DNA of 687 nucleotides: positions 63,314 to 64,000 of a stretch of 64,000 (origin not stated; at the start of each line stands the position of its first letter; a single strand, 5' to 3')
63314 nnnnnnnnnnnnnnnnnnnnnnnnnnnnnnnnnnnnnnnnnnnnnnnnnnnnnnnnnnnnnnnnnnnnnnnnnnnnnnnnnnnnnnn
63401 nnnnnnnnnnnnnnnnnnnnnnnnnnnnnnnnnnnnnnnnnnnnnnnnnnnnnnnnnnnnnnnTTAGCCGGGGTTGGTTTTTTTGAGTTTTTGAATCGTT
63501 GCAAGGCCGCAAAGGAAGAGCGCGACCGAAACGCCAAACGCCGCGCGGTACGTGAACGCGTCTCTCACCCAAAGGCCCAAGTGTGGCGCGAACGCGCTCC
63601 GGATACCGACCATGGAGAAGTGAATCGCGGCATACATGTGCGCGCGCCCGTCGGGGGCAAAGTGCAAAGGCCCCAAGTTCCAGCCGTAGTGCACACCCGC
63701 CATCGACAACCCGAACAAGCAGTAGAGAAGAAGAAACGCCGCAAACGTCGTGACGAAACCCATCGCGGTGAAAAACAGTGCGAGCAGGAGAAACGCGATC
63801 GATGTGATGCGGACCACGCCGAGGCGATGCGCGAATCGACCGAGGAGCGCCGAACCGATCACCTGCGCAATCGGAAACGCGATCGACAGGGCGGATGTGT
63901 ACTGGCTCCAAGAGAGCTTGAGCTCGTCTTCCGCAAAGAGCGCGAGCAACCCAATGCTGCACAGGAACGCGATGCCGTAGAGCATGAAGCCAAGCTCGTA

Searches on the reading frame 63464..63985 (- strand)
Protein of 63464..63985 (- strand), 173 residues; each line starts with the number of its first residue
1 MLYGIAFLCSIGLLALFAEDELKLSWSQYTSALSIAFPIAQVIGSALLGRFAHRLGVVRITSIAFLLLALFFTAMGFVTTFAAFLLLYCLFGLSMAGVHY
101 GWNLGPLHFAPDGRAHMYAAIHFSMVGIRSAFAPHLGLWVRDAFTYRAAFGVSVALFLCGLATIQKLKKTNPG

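Call 63: search_protein_families(library=pfam, proteins=[window:63464-63985:-], max_evalue=0.0001)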
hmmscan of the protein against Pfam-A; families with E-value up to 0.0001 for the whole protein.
window:63464-63985:- (173 aa): 1 family
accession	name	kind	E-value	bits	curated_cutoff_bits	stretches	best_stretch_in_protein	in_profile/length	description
PF07690.21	MFS_1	-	1.3e-10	41.1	33.4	1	2-162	7-166/347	Major Facilitator Superfamily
